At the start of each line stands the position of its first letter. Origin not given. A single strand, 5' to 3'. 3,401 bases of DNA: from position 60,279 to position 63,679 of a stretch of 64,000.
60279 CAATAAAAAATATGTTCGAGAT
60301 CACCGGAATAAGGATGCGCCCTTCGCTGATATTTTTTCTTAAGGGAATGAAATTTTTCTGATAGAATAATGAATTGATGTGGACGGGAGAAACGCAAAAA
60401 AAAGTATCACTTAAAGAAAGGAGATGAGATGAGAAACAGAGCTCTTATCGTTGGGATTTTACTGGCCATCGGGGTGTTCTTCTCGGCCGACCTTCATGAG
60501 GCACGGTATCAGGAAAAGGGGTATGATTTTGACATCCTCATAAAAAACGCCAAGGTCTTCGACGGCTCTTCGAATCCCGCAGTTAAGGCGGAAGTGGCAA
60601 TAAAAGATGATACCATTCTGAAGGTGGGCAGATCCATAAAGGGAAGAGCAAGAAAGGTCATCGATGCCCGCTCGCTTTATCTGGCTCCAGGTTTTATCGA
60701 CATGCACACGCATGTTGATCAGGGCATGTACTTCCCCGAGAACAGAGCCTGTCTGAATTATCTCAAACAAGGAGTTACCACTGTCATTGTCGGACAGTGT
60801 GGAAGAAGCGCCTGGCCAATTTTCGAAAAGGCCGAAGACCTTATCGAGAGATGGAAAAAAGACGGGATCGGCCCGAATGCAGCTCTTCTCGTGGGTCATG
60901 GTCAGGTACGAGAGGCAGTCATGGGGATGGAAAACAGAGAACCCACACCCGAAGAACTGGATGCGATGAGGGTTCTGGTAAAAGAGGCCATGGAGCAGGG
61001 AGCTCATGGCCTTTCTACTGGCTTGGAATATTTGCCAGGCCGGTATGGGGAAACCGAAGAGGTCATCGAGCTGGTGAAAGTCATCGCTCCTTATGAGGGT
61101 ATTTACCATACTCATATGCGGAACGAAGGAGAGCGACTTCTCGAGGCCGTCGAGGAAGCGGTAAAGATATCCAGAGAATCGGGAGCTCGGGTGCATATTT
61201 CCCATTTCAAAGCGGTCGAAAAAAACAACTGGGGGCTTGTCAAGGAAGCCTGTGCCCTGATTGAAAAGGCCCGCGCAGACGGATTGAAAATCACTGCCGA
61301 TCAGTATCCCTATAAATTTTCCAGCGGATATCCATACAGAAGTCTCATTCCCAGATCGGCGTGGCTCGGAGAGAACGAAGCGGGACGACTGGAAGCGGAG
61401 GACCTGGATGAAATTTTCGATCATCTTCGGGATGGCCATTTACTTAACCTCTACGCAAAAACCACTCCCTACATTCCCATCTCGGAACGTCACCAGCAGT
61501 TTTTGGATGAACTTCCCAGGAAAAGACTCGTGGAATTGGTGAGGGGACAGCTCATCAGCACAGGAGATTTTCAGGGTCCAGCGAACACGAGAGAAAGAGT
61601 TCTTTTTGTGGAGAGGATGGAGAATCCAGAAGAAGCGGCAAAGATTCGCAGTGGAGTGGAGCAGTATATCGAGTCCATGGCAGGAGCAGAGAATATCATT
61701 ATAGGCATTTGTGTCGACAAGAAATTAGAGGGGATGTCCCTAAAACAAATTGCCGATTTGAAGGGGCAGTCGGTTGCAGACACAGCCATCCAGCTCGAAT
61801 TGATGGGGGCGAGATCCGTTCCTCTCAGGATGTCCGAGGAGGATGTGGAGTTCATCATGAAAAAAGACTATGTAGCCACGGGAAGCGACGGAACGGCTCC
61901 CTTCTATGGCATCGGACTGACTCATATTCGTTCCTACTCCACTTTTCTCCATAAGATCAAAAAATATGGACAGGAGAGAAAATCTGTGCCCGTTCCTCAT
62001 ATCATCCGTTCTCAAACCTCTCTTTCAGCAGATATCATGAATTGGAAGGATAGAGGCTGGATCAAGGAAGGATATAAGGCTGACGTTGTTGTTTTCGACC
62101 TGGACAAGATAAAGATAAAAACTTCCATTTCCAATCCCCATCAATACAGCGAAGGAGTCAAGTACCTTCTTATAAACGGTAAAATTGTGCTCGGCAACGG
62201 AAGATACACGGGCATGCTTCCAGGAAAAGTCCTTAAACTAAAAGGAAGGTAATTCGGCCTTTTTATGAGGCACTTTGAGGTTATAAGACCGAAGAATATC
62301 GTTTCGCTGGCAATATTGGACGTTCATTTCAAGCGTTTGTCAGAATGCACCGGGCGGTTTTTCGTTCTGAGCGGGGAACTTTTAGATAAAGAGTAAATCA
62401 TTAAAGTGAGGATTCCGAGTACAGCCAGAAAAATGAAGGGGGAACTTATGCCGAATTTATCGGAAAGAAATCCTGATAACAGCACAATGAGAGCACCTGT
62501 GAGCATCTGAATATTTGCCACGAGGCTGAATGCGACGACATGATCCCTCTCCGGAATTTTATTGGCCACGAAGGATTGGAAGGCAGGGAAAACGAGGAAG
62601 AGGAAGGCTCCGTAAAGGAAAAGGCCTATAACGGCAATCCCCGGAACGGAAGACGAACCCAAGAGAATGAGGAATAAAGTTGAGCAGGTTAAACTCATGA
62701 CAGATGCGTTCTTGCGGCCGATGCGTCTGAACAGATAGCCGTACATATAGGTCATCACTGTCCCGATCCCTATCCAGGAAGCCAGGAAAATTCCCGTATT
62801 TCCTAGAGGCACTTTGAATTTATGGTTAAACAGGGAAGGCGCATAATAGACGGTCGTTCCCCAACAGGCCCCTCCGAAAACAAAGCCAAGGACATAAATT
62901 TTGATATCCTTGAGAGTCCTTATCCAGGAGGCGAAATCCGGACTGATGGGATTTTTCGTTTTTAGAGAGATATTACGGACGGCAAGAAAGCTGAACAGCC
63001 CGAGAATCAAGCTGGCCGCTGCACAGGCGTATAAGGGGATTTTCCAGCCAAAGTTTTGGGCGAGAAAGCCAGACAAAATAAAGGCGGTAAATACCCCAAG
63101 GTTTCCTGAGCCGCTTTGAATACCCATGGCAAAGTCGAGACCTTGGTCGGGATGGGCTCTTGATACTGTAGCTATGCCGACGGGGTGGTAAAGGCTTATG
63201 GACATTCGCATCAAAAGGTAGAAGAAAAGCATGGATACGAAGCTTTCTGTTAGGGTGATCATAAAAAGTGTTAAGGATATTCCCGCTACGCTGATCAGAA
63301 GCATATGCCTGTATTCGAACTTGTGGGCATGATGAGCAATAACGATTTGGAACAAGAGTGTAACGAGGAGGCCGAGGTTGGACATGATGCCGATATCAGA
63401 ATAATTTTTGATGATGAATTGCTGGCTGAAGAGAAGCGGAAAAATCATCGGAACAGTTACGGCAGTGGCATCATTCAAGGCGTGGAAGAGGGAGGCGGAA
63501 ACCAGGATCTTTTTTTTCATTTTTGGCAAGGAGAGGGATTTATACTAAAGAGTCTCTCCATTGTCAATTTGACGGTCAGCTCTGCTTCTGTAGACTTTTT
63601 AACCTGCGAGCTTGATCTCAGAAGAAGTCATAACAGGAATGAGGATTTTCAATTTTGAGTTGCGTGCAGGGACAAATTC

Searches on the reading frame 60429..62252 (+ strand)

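Call 66: search_protein_families(library=pfam, proteins=[window:60429-62252:+], max_evalue=0.001)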
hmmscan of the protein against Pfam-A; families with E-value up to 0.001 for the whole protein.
window:60429-62252:+ (607 aa): 2 families
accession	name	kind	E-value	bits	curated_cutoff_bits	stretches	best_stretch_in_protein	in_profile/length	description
PF07969.17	Amidohydro_3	-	6.4e-27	95.6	29.7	2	76-334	1-272/472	Amidohydrolase family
PF01979.26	Amidohydro_1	-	1.5e-12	47.9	25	2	476-587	244-345/345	Amidohydrolase family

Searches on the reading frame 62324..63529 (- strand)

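Call 66: search_protein_families(library=pfam, proteins=[window:62324-63529:-], max_evalue=0.001)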
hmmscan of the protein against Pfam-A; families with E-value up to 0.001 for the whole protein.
window:62324-63529:- (401 aa): 1 family
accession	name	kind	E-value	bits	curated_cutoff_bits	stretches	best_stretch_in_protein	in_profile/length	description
PF07690.21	MFS_1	-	1.5e-38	133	33.4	2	22-347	11-345/347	Major Facilitator Superfamily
